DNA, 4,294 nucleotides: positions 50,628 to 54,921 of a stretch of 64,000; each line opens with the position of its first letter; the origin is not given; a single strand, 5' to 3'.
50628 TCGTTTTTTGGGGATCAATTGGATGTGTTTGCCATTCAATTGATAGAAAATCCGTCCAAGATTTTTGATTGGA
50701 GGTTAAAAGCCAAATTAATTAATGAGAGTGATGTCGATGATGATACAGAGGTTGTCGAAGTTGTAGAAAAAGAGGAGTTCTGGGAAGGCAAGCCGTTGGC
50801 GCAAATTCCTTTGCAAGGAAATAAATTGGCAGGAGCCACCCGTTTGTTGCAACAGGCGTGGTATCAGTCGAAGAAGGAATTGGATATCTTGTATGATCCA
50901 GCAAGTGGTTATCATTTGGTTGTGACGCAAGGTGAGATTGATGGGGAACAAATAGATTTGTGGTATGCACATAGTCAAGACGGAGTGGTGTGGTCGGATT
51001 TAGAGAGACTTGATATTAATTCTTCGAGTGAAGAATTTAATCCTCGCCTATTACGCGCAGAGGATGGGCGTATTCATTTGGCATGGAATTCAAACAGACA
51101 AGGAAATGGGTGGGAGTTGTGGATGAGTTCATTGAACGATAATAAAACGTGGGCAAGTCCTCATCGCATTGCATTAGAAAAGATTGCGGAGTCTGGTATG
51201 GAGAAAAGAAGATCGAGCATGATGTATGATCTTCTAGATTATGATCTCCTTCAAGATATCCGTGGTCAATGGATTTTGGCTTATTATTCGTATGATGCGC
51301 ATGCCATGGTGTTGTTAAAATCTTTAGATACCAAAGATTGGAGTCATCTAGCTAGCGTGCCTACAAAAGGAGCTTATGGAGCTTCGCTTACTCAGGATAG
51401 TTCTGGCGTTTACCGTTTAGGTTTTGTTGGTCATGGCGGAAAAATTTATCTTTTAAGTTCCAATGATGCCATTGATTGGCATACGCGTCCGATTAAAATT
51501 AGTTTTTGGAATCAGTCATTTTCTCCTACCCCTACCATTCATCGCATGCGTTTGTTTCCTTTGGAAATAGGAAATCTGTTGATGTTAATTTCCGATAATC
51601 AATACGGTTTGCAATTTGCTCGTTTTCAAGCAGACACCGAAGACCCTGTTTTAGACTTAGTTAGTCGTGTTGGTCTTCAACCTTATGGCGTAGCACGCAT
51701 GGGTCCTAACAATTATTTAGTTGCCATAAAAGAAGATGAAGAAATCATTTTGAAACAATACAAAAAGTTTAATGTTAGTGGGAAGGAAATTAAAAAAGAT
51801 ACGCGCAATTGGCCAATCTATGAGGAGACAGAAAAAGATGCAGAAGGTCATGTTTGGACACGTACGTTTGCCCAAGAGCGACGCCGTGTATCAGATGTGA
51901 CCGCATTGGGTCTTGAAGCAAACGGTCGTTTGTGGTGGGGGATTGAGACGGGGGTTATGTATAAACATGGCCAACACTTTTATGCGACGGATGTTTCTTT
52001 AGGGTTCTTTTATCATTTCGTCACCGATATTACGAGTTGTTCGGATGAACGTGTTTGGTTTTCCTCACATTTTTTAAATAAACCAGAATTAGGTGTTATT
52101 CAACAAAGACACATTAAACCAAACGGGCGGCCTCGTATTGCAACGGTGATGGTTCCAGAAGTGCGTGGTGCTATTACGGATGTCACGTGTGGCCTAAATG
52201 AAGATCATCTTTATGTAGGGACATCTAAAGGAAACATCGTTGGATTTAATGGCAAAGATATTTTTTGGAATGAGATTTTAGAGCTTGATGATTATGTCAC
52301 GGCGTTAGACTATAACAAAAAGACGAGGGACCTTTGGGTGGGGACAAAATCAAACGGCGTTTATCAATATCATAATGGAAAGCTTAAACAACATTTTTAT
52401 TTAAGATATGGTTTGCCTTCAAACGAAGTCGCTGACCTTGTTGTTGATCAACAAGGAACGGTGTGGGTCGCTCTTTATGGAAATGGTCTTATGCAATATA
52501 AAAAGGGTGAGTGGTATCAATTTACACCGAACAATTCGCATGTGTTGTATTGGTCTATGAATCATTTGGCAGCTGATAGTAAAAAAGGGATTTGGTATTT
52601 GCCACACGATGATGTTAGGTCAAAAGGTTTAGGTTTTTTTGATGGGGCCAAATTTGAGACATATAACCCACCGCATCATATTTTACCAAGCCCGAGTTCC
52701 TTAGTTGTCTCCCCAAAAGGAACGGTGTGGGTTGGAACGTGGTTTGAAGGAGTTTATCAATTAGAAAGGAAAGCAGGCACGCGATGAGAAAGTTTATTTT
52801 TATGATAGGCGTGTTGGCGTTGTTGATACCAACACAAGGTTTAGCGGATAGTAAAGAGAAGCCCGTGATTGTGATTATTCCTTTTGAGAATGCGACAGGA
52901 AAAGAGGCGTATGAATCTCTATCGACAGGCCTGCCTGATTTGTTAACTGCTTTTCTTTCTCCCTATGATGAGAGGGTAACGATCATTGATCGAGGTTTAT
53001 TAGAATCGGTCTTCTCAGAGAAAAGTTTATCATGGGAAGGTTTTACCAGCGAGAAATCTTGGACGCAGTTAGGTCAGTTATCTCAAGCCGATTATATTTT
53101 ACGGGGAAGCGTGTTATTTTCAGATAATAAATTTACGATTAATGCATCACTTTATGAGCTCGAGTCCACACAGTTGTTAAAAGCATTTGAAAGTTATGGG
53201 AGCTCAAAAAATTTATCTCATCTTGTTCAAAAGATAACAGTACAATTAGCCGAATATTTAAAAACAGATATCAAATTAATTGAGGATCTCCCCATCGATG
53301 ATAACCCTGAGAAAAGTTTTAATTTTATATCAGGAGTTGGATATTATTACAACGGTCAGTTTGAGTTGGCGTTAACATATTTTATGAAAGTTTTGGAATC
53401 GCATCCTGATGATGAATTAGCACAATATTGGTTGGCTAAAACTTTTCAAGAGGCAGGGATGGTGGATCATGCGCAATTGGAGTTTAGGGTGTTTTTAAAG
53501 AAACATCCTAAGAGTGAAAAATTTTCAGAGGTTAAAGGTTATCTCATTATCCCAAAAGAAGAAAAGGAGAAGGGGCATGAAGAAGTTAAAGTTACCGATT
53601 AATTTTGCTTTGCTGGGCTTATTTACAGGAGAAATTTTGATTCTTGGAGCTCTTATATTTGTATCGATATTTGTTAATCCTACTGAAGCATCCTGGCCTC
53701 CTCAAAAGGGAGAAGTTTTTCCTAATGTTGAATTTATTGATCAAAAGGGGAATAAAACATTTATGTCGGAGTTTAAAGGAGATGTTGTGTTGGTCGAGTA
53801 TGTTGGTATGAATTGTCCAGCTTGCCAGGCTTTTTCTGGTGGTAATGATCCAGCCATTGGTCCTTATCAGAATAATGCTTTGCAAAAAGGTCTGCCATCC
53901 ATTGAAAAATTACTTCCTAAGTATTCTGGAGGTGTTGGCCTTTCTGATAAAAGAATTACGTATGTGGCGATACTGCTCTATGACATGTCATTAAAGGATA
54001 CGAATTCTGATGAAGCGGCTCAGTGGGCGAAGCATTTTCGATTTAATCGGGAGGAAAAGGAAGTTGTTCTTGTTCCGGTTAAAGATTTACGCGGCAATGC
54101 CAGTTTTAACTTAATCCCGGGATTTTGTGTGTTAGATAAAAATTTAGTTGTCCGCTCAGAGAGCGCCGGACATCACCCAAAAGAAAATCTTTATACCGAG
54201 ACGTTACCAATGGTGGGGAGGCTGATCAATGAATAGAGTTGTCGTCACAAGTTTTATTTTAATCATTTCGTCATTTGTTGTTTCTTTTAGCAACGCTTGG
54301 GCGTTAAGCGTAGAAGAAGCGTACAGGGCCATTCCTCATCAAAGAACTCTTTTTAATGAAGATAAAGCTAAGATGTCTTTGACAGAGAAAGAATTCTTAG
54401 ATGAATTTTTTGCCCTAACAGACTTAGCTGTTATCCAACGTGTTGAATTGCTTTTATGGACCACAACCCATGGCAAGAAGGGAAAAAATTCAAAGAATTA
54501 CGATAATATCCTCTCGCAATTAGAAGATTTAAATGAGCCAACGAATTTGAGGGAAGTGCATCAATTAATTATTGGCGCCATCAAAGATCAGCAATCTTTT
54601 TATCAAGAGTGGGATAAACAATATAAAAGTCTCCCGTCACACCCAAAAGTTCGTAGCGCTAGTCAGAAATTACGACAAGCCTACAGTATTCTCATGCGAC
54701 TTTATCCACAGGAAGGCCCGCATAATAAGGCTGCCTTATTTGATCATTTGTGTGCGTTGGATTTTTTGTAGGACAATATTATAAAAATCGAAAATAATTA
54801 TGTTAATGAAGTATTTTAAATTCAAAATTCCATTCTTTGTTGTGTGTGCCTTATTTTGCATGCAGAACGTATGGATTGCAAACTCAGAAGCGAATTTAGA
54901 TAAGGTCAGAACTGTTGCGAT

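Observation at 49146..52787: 1213-aa protein combining a CsgG-like module, TPR, a BNR/Asp-box sialidase-like propeller and a Reg_prop propeller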

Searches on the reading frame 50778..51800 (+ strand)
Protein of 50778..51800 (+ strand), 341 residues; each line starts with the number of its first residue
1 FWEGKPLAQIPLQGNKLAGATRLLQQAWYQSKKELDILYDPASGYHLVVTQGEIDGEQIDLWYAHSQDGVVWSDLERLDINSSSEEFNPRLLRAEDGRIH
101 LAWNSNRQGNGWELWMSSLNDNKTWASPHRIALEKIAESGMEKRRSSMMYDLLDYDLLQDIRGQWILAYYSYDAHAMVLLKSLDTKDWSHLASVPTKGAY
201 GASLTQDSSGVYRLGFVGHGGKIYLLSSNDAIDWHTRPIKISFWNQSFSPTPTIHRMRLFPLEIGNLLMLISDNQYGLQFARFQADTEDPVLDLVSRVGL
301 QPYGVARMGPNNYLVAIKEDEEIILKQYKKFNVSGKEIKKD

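Call 33: search_solved_structures(query=A4, max_evalue=10, show_alignments=3)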
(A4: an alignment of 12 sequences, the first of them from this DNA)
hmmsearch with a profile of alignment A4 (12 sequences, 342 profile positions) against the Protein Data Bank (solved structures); distinct sequences matched with E-value up to 10: 9.
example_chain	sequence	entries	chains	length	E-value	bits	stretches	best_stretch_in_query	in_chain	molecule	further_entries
4xe9_A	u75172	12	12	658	0.41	12.7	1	169-240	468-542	Sialidase B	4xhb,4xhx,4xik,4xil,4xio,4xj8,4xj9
4xyx_A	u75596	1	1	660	0.41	12.7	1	169-240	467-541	Sialidase B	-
4xog_A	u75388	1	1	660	0.41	12.7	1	169-240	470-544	Sialidase B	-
4xma_A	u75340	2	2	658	0.43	12.6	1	169-240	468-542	Sialidase B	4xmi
2jkb_A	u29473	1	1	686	0.44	12.6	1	169-240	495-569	SIALIDASE B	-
2vw0_A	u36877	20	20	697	0.45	12.6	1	169-240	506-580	SIALIDASE B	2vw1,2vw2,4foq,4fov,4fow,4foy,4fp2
7znr_A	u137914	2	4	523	0.59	12.2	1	172-258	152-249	Sucrose-6-phosphate hydrolase | Glycoside hydrolase family 32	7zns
8aa2_E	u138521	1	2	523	0.59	12.2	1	172-258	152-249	Glycoside hydrolase family 32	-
8a9y_E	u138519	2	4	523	0.59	12.2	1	172-258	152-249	Glycoside hydrolase family 32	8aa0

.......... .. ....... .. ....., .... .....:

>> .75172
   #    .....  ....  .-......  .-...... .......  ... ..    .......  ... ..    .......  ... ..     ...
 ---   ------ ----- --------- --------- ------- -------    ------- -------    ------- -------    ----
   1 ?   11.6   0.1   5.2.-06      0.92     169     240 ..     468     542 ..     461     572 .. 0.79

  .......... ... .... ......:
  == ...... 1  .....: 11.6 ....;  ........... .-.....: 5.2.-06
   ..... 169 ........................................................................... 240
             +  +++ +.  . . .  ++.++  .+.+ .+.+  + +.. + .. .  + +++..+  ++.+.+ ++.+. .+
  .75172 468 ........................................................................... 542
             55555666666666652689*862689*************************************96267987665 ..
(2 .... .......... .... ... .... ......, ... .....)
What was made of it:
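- On GH33 exo-alpha-sialidase: The underlying match is weak (E 0.41, call 33).
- The only PDB sequence match of the propeller-1 profile is the sialidase NanB, aligned Asp-box on Asp-box (call 33). The NanB match is not significant (E 0.41, call 33).
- Tried and rejected: Only the NanB sialidase came up, at E 0.41 (call 33).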

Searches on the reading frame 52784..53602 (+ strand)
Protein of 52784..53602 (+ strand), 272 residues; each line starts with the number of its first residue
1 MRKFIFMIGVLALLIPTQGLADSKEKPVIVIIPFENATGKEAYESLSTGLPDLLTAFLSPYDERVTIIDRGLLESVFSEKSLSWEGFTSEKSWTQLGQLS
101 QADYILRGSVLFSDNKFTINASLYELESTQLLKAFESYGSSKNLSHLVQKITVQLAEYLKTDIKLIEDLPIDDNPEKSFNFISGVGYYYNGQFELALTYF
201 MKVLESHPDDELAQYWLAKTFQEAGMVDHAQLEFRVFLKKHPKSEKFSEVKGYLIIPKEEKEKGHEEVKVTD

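Call 3: search_protein_families(library=pfam, proteins=[window:52784-53602:+], max_evalue=1)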
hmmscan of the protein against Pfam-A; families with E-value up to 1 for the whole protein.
window:52784-53602:+ (272 aa): 13 families
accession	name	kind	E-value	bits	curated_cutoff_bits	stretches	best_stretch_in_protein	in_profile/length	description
PF13174.12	TPR_6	-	5.5e-08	33.4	26.3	2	213-244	2-33/33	Tetratricopeptide repeat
PF03783.19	CsgG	-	1.7e-06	28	20.8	1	22-111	5-99/210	Curli production assembly/transport component CsgG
PF07719.23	TPR_2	-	0.00019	21.8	27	1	184-210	8-34/34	Tetratricopeptide repeat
PF13428.12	TPR_14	-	0.0002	22.2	23.5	1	187-219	11-43/44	Tetratricopeptide repeat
PF14559.12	TPR_19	-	0.00043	21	25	1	190-244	4-58/68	Tetratricopeptide repeat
PF00515.34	TPR_1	-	0.0015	18.7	27.8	1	185-210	9-34/34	Tetratricopeptide repeat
PF13414.12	TPR_11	-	0.0019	18.3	26.8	1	187-225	4-42/42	TPR repeat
PF13432.12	TPR_16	-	0.0024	18.7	32.7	1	187-225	7-45/65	Tetratricopeptide repeat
PF13431.12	TPR_17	-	0.012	16.3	24.4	1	199-228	1-30/34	Tetratricopeptide repeat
PF12895.13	ANAPC3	-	0.034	14.9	27.2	1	190-245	2-56/82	Anaphase-promoting complex, cyclosome, subunit 3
PF17680.6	FlgO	-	0.094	13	22.6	1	89-136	75-122/130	FlgO protein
PF24575.1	TPR_Slam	-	0.11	13.3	35.2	1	176-232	46-102/104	Surface lipoprotein assembly modifier, N-terminal TPR repeats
PF13181.12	TPR_8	-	0.12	13.1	25.7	0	187-209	11-33/34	Tetratricopeptide repeat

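Call 19: search_protein_families(library=ncbifam, proteins=[window:52784-53602:+], max_evalue=0.1)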
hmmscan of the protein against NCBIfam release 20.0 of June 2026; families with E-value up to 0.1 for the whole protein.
window:52784-53602:+ (272 aa): 10 families
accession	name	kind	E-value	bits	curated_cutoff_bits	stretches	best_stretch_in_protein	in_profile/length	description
TIGR02917.1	PEP_TPR_lipo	equivalog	2.6e-07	28.9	312.2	1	179-267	297-385/899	XrtA/PEP-CTERM system TPR-repeat protein PrsT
TIGR02795.1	tol_pal_ybgF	equivalog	3.3e-07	30.9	90.1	1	187-249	12-77/119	tol-pal system protein YbgF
TIGR02521.1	type_IV_pilW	equivalog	5.9e-06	26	154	1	183-245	37-99/234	type IV pilus biogenesis/stability protein PilW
NF047371.1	FlcA_CTERM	equivalog_domain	8.6e-05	21.2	300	1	175-240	471-536/646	periplasmic flagellar collar protein FlcA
TIGR03939.1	PGA_TPR_OMP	equivalog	0.0031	15.8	366.65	1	190-255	99-164/800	poly-beta-1,6 N-acetyl-D-glucosamine export porin PgaA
NF040959.1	MamA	equivalog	0.0053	16.2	200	1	184-263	44-123/204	magnetosome protein MamA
NF008068.0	PRK10803.1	equivalog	0.0095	15.9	383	1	194-250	160-219/263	cell division protein CpoB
NF008391.2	PRK11189.1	equivalog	0.01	15.4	250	1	169-265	92-186/297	lipoprotein NlpI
NF053607.1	CHU_0125_OmpA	equivalog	0.016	13.7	620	1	184-242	26-84/639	CHU_0125 family OmpA-like outer membrane integrity protein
NF052312.1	T9SS_PorW_SprE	equivalog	0.037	12.6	250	1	187-244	114-174/716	type IX secretion system periplasmic lipoprotein PorW/SprE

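Call 69: search_protein_families(library=padloc, proteins=[window:52784-53599:+], max_evalue=0.01)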
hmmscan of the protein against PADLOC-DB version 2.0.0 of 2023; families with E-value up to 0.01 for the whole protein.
window:52784-53599:+ (272 aa): 0 families

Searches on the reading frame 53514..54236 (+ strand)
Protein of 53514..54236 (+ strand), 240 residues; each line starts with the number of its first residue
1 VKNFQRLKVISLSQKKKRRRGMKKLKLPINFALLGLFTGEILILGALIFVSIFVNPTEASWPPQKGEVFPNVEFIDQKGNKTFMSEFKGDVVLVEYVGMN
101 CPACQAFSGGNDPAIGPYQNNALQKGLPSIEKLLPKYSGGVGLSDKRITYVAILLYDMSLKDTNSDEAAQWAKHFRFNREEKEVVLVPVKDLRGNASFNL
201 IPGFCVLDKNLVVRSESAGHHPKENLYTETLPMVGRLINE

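Call 3: search_protein_families(library=pfam, proteins=[window:53514-54236:+], max_evalue=1)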
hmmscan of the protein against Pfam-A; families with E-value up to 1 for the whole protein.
window:53514-54236:+ (240 aa): 4 families
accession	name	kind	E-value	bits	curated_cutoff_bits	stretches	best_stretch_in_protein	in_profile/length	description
PF08534.16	Redoxin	-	0.0013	18.9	26.6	1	64-106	1-46/148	Redoxin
PF00578.27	AhpC-TSA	-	0.017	15.5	26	1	66-106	2-43/124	AhpC/TSA family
PF00255.25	GSHPx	-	0.2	11.7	27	1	72-107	4-39/108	Glutathione peroxidase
PF13462.12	Thioredoxin_4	-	0.27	11.8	23.2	1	88-108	12-32/165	Thioredoxin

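Call 19: search_protein_families(library=ncbifam, proteins=[window:53514-54236:+], max_evalue=0.1)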
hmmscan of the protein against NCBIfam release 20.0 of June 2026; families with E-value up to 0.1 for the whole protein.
window:53514-54236:+ (240 aa): 2 families
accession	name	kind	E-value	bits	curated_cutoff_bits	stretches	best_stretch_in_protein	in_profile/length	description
NF002854.0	PRK03147.1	subfamily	0.0055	16.6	170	1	41-105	14-78/176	thiol-disulfide oxidoreductase ResA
NF047696.1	ThlDiSintTplARhiz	equivalog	0.05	13.4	230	1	64-105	72-113/219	thiol:disulfide interchange protein TlpA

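Call 69: search_protein_families(library=padloc, proteins=[window:53514-54233:+], max_evalue=0.01)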
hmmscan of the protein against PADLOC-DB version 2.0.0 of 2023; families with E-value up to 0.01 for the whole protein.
window:53514-54233:+ (240 aa): 0 families

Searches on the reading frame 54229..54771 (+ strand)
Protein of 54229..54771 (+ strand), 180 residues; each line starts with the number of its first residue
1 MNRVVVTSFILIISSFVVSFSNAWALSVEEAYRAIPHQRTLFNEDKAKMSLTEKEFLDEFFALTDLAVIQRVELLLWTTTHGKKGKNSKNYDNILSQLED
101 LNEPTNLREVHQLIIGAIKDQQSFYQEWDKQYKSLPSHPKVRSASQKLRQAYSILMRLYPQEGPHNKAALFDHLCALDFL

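Call 3: search_protein_families(library=pfam, proteins=[window:54229-54771:+], max_evalue=1)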
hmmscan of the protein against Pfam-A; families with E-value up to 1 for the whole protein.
window:54229-54771:+ (180 aa): 4 families
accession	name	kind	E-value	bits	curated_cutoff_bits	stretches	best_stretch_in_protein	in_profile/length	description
PF10390.15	ELL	-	0.0095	15.9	22.9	1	44-131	185-272/282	RNA polymerase II elongation factor ELL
PF21643.2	T6SS_Tsi2-like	-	0.084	13.6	27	1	98-138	26-68/71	T6SS, Immune protein Tsi2-like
PF17318.7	DUF5361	-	0.1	12.9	26.8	1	68-87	11-31/36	Family of unknown function (DUF5361)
PF18552.7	PheRS_DBD1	-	0.19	12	26.2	1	106-123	27-44/59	PheRS DNA binding domain 1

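Call 19: search_protein_families(library=ncbifam, proteins=[window:54229-54771:+], max_evalue=0.1)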
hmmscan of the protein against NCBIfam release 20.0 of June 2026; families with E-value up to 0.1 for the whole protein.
window:54229-54771:+ (180 aa): 0 families

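Call 69: search_protein_families(library=padloc, proteins=[window:54229-54768:+], max_evalue=0.01)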
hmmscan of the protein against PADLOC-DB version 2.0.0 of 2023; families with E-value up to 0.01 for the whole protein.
window:54229-54768:+ (180 aa): 0 families

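Call 74: find_homologous_proteins(query=window:54229-54768:+, max_evalue=0.001)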
Query window:54229-54768:+ (180 aa): 99 proteins with E <= 0.001 among 136 candidates.
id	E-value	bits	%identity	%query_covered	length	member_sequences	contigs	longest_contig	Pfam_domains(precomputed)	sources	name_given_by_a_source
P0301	4.0e-114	396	100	100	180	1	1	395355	-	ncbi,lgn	-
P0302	1.2e-52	196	56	95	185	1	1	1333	-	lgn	-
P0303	5.2e-52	194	52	100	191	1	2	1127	-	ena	-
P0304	8.1e-48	180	52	96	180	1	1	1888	-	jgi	-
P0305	5.6e-43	165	49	95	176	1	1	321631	-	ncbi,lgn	-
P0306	4.3e-42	162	51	88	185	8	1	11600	-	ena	-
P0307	1.3e-40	157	45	94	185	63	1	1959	-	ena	-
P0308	4.0e-39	152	45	88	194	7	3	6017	-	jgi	jgi:hypothetical protein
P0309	1.1e-38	151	45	97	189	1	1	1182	-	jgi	jgi:hypothetical protein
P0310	1.2e-37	147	48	86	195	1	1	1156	-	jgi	jgi:hypothetical protein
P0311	2.0e-36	143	43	86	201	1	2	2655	-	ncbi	-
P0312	1.4e-35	141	42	100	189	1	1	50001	-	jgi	-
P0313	3.5e-35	139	42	98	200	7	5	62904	-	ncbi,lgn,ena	-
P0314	7.9e-35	138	45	87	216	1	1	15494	-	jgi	-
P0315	8.9e-35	138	44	88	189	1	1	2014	-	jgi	jgi:hypothetical protein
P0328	3.6e-30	123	40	99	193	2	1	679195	-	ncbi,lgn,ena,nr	ncbi:MAG: hypothetical protein COB36_06300 [Alphaproteobacteria bacterium]|nr:MAG: hypothetical prot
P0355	8.5e-23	99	40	86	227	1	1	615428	-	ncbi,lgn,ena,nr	ncbi:MAG TPA: hypothetical protein VJ842_13115 [Pyrinomonadaceae bacterium]|nr:hypothetical protein 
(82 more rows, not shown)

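Call 75: find_encoding_contigs(protein=P0328, flank=9000, max_places=1)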
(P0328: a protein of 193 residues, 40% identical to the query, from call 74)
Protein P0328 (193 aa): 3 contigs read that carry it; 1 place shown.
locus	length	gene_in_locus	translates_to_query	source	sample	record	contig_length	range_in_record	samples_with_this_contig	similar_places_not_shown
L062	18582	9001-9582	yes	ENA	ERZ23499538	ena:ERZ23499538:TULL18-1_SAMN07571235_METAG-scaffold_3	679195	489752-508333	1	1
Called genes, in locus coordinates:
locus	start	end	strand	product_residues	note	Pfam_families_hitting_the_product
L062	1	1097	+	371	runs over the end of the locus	-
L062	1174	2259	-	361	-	PF00268:Ribonuc_red_sm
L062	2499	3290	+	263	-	PF00300:His_Phos_1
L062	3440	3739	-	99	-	-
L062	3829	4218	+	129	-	-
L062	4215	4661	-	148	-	PF01475:FUR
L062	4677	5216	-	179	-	PF01641:SelR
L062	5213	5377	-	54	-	-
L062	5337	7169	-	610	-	PF00317:Ribonuc_red_lgN, PF02867:Ribonuc_red_lgC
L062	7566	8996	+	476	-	PF00224:PK, PF02887:PK_C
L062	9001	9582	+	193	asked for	-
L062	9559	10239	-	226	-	PF00702:Hydrolase, PF13419:HAD_2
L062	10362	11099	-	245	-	PF00106:adh_short, PF08659:KR, PF01370:Epimerase (weak), PF13460:NAD_binding_10, PF13561:adh_short_C2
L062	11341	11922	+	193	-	-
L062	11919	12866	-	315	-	PF00698:Acyl_transf_1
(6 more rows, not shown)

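Call 76: find_encoding_contigs(protein=P0355, flank=9000, max_places=1)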
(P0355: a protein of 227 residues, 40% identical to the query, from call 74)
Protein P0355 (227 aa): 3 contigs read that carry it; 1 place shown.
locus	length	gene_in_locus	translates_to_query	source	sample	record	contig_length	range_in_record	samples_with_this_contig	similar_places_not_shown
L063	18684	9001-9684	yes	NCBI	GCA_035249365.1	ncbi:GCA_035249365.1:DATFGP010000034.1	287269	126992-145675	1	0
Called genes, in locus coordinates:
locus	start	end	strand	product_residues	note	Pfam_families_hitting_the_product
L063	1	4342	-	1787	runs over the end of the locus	-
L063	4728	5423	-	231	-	PF01625:PMSR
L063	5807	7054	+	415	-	PF13360:PQQ_2, PF25293:Beta-prop_EMC1_N (faint), PF13570:Beta-prop_ACSF4 (weak), PF01011:PQQ (faint), PF13360:PQQ_2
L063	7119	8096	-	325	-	-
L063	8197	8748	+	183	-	-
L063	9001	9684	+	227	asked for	-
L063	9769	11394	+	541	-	PF13432:TPR_16 (faint)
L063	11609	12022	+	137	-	-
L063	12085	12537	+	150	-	-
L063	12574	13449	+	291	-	-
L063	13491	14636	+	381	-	PF06925:MGDG_synth, PF02350:Epimerase_2 (weak), PF00534:Glycos_transf_1, PF04101:Glyco_tran_28_C (weak)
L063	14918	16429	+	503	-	PF13493:DUF4118 (faint), PF00989:PAS, PF08448:PAS_4, PF13426:PAS_9, PF08447:PAS_3, PF00512:HisKA, PF02518:HATPase_c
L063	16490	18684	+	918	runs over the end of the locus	-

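Call 77: find_encoding_contigs(protein=P0305, flank=9000, max_places=1)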
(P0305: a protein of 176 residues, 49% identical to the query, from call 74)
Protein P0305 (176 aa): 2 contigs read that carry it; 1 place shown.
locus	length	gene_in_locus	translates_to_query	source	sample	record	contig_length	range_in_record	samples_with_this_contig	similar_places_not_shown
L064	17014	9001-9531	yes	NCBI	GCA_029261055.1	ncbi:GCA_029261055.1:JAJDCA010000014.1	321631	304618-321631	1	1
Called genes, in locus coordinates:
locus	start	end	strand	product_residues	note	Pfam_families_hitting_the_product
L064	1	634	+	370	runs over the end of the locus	PF00950:ABC-3, PF01032:FecCD (weak)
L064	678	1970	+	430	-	PF02836:Glyco_hydro_2_C (weak)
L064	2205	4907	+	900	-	PF02836:Glyco_hydro_2_C (weak), PF13620:CarboxypepD_reg (weak)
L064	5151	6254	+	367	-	PF13776:DUF4172, PF02661:Fic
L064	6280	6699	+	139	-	PF01124:MAPEG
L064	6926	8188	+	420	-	PF00070:Pyr_redox (faint), PF00890:FAD_binding_2 (faint), PF01134:GIDA, PF01266:DAO (faint), PF03486:HI0933_like, PF07992:Pyr_redox_2, PF12831:FAD_oxidored, PF22780:HI0933_like_1st, +1 more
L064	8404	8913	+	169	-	PF07799:DUF1643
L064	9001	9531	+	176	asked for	-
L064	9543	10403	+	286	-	PF00892:EamA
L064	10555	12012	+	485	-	PF02696:SelO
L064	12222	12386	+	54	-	-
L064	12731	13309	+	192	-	PF25842:NfeD_TM (weak)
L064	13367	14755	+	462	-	PF01145:Band_7, PF15975:Flot (weak)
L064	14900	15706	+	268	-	-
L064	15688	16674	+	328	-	PF08843:AbiEii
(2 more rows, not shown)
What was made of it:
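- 54229..54771 (+): Cassette gene 6: exported 180-aa helical protein ending in the conserved motif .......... It is fused to the thioredoxin in six of 13 loci. The family has 99 clusters and also occurs alone elsewhere (calls 74-77).
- Tried and rejected: It also occurs alone in unrelated neighbourhoods, and every member is annotated as hypothetical (calls 74-77).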
